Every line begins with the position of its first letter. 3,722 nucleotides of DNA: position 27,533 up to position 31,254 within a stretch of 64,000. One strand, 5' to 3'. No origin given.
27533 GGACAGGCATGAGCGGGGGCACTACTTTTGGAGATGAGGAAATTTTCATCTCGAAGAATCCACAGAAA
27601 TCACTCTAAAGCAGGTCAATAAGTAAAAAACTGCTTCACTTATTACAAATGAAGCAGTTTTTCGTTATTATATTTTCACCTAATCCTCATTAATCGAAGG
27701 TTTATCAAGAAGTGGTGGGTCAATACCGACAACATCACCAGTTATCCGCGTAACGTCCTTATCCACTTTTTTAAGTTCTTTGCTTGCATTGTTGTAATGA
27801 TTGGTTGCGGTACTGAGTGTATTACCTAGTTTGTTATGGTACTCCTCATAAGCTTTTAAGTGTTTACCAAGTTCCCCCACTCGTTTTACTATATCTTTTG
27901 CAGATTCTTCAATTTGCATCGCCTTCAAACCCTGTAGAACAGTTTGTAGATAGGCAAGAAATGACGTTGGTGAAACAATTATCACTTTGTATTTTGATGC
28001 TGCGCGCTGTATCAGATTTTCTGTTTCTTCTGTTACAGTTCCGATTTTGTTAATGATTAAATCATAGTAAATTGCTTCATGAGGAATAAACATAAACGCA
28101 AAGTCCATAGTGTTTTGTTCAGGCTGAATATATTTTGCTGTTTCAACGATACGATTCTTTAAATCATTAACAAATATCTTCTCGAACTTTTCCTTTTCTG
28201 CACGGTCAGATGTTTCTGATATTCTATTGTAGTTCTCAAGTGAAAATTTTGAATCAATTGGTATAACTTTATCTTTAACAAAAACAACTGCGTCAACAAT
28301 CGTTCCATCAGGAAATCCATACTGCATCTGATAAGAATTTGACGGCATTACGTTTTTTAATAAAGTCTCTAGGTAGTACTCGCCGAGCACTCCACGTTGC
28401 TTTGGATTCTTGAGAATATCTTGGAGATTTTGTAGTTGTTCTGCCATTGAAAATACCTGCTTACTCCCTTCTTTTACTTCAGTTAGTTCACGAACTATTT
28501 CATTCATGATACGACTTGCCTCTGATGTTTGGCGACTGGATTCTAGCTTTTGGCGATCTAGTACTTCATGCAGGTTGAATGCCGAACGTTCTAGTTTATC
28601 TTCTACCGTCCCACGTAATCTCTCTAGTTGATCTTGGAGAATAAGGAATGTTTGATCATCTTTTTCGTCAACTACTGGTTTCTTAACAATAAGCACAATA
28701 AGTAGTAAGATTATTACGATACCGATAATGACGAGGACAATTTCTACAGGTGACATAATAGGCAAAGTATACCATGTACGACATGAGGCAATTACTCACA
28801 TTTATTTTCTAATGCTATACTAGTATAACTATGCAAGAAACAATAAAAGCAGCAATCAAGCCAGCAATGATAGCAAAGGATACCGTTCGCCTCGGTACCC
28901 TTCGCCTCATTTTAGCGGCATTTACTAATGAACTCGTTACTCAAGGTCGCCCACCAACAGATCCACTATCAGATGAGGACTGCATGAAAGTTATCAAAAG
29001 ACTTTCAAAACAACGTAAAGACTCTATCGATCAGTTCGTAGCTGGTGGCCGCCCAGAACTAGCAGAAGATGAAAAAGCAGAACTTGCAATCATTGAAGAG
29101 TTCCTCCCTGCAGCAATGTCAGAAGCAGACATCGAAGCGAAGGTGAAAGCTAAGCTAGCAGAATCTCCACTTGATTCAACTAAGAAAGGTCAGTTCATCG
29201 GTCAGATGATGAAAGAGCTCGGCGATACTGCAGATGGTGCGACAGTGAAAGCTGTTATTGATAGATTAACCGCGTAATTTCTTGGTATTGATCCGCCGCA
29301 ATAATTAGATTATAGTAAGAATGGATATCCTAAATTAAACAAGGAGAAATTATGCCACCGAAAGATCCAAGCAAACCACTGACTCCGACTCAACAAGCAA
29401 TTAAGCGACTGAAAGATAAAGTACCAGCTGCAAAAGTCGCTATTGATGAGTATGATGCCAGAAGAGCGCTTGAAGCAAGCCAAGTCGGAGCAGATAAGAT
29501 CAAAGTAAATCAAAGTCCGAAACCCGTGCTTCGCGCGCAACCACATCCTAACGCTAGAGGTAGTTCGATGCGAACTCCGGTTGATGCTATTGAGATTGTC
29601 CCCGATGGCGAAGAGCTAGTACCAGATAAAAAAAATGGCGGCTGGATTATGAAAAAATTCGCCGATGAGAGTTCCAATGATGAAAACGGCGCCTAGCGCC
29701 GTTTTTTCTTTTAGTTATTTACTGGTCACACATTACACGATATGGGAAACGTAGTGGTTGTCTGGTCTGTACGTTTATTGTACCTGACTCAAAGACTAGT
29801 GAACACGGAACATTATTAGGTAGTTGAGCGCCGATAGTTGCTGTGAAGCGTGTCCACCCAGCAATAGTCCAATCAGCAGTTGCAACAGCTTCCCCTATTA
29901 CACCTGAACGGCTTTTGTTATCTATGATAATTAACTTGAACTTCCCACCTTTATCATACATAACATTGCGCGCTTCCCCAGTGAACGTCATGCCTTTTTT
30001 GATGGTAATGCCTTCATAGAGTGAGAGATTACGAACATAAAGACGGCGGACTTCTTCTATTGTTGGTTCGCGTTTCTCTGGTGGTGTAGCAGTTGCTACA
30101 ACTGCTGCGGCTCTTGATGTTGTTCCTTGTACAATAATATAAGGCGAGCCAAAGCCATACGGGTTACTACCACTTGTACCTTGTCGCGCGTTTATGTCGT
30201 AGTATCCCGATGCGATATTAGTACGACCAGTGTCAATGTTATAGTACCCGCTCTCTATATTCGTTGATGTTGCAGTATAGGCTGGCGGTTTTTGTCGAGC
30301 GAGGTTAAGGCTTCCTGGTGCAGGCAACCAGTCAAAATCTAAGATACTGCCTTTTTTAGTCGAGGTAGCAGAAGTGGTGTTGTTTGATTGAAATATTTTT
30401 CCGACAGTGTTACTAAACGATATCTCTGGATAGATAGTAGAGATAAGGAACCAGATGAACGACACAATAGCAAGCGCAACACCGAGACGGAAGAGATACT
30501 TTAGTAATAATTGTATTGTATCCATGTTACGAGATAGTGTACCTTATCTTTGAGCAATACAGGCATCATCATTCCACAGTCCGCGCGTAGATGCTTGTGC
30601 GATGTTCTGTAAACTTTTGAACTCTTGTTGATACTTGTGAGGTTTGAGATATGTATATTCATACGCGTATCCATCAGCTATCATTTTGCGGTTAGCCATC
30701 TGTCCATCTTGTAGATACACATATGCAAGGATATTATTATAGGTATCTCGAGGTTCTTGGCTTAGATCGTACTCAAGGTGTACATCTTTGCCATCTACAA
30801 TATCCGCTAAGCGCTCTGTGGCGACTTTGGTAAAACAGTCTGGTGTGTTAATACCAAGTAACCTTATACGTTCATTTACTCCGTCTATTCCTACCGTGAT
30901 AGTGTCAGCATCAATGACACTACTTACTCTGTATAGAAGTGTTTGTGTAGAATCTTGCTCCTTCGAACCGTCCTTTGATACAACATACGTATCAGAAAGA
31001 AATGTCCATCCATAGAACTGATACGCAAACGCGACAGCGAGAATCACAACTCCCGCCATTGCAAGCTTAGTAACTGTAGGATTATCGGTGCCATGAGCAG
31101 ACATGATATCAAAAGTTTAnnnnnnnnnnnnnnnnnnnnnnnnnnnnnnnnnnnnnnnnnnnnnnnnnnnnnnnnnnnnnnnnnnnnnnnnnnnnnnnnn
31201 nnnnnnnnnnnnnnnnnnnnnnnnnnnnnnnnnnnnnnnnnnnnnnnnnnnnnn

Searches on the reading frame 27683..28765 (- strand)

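Call 19: search_protein_families(library=pfam, proteins=[window:27683-28765:-], max_evalue=0.001)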
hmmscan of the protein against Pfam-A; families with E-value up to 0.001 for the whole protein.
window:27683-28765:- (361 aa): 1 family
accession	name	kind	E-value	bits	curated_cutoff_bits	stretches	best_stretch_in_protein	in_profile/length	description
PF02646.22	RmuC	-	4.7e-51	174.1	26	1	71-332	11-271/291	RmuC family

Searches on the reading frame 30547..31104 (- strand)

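Call 19: search_protein_families(library=pfam, proteins=[window:30547-31104:-], max_evalue=0.001)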
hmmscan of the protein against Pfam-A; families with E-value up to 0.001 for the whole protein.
window:30547-31104:- (186 aa): 1 family
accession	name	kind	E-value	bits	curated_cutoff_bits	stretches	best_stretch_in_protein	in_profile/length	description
PF00565.23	SNase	-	7.5e-16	59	21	1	79-179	1-107/107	Staphylococcal nuclease homologue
